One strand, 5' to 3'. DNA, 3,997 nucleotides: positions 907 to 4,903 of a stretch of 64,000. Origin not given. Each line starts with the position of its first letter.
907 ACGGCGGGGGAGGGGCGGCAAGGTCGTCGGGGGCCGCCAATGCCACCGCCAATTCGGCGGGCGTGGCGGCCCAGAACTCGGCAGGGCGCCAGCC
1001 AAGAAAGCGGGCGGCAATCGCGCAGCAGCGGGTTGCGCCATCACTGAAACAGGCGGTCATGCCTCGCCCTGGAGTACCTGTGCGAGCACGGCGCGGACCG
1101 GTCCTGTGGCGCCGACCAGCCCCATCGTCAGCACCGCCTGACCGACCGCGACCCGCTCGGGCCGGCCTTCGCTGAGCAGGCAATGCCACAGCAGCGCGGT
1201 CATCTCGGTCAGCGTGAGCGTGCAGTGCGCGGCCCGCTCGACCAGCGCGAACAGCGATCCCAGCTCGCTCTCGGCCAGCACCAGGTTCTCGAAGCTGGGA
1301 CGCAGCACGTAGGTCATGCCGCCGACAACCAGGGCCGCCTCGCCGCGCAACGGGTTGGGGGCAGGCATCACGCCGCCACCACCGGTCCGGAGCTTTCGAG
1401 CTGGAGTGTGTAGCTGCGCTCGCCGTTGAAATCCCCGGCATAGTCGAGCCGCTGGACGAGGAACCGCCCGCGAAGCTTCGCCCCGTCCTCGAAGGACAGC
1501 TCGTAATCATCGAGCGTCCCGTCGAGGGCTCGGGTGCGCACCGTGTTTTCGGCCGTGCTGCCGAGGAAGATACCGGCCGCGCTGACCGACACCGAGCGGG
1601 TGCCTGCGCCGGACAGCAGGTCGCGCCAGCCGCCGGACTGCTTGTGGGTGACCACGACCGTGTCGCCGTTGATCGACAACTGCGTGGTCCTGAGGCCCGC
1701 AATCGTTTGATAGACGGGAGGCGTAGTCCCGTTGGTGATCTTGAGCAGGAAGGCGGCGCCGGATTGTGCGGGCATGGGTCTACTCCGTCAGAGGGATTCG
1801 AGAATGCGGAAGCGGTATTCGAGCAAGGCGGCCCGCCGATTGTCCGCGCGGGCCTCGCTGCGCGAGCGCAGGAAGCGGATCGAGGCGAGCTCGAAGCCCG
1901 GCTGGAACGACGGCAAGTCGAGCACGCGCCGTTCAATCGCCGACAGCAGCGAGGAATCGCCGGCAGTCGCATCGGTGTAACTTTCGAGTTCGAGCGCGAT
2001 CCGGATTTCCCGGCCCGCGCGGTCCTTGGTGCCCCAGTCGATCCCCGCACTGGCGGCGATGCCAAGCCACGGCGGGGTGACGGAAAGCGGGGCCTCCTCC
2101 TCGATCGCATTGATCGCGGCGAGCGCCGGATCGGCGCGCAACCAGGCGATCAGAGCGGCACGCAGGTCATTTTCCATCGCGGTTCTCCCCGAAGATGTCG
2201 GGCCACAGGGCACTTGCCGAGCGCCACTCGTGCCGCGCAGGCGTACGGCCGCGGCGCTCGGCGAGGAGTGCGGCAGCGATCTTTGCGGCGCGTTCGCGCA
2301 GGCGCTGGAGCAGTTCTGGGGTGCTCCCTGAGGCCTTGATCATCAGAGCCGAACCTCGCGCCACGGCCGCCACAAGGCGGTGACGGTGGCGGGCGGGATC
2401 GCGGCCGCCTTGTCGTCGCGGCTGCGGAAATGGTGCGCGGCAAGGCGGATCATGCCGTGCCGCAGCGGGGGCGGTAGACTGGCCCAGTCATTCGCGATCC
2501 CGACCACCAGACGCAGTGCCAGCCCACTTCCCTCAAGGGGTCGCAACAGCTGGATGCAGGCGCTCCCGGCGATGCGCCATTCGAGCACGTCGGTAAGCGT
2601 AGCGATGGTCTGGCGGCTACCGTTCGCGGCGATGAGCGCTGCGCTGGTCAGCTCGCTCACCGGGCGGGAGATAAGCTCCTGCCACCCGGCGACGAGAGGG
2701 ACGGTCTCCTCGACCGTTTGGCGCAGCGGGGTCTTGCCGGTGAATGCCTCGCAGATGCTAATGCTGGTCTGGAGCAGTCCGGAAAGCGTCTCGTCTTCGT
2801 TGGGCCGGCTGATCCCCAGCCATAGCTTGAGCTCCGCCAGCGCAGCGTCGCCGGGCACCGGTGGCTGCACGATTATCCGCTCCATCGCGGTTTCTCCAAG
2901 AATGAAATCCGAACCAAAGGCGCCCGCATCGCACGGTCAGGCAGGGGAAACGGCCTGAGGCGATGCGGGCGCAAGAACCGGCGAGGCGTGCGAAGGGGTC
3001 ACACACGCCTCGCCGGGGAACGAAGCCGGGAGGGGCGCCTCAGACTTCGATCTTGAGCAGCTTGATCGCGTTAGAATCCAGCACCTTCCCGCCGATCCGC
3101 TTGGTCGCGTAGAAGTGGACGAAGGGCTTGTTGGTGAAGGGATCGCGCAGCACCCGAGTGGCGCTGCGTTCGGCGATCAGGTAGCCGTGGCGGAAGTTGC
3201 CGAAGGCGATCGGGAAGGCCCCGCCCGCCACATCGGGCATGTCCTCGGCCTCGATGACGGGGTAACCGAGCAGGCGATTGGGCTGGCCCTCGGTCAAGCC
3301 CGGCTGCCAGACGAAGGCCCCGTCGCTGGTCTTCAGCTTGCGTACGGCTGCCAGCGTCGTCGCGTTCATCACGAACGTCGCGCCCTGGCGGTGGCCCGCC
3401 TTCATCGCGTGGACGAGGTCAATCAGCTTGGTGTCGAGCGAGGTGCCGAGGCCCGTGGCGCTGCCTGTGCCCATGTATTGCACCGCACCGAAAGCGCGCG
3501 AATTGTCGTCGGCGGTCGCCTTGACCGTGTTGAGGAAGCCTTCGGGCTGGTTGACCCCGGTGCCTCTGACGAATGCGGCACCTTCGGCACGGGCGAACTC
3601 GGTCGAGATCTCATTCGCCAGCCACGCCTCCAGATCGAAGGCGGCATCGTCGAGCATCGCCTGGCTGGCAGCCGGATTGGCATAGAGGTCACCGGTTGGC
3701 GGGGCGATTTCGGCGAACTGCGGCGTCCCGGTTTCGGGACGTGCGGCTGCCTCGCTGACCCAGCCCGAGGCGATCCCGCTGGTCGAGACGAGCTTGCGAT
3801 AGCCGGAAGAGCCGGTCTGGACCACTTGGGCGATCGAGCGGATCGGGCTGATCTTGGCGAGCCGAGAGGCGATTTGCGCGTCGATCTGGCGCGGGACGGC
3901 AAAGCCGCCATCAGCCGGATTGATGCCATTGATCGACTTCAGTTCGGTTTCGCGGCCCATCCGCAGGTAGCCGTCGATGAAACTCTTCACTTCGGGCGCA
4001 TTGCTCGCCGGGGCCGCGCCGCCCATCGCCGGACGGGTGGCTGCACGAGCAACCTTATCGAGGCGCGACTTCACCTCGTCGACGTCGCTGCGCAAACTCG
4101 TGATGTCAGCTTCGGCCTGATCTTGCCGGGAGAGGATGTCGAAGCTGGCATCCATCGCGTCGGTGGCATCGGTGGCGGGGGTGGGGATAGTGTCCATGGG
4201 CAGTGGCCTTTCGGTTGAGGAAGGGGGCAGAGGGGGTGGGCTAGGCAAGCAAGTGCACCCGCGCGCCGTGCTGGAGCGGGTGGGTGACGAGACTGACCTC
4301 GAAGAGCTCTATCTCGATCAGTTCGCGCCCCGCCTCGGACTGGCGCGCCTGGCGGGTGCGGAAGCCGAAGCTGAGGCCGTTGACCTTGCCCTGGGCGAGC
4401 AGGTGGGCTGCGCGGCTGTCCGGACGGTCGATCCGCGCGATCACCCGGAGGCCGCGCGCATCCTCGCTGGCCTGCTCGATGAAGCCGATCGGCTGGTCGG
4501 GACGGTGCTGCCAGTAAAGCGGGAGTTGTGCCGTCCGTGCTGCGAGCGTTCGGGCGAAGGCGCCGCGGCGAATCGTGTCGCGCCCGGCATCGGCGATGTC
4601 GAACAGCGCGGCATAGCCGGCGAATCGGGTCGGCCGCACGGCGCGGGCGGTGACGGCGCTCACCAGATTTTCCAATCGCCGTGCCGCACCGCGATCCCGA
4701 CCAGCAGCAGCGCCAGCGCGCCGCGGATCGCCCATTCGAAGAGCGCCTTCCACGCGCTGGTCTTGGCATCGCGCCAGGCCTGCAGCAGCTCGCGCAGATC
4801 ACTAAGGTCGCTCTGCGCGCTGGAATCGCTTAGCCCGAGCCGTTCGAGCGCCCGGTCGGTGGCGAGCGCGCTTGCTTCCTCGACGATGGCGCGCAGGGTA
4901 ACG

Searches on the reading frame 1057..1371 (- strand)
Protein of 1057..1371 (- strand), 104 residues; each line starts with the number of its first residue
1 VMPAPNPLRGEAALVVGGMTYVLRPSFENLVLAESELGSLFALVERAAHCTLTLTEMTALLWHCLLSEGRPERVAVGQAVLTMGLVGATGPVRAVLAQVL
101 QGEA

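Call 63: search_protein_families(library=pfam, proteins=[window:1057-1371:-], max_evalue=0.001)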
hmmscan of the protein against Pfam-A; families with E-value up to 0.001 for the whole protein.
window:1057-1371:- (104 aa): 1 family
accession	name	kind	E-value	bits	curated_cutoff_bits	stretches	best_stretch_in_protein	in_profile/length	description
PF11836.14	Phage_TAC_11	-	6.8e-18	65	27.8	1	9-102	1-96/96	Phage tail tube protein, GTA-gp10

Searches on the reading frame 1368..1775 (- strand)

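Call 63: search_protein_families(library=pfam, proteins=[window:1368-1775:-], max_evalue=0.001)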
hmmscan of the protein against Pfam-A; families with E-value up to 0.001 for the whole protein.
window:1368-1775:- (135 aa): 1 family
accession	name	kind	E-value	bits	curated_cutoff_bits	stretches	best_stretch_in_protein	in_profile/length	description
PF06199.17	Phage_tail_2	-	2.9e-40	137.8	23.8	1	3-133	1-131/132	Phage tail tube protein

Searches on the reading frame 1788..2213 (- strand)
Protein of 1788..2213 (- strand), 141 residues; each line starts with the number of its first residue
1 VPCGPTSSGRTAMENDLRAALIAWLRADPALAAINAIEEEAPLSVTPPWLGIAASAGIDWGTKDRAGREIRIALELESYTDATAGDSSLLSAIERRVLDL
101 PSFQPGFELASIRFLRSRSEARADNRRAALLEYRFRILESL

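Call 63: search_protein_families(library=pfam, proteins=[window:1788-2213:-], max_evalue=0.001)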
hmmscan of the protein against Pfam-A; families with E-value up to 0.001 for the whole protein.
window:1788-2213:- (141 aa): 1 family
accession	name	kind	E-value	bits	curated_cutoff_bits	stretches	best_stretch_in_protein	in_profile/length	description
PF11367.14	Tail_completion_gp17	-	4.1e-12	46.8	24.5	1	19-137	1-123/124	Tail completion protein gp17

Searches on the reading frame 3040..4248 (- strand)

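Call 63: search_protein_families(library=pfam, proteins=[window:3040-4248:-], max_evalue=0.001)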
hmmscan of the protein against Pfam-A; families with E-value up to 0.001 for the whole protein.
window:3040-4248:- (402 aa): 1 family
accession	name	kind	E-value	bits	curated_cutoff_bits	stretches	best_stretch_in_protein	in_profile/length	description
PF05065.19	Phage_capsid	-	9.5e-87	291.4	24.2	1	114-400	1-280/280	Phage capsid family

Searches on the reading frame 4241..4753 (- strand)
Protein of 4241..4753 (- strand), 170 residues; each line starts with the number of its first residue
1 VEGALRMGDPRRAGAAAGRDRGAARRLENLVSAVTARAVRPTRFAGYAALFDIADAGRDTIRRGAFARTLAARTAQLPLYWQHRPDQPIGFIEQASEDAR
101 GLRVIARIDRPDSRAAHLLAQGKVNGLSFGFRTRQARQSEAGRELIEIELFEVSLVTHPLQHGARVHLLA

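Call 63: search_protein_families(library=pfam, proteins=[window:4241-4753:-], max_evalue=0.001)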
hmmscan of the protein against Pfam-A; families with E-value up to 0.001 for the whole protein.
window:4241-4753:- (170 aa): 1 family
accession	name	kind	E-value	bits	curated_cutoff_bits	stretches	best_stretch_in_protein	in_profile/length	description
PF04586.22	Peptidase_S78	-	2.1e-23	83.7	21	1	43-167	15-153/165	Caudovirus prohead serine protease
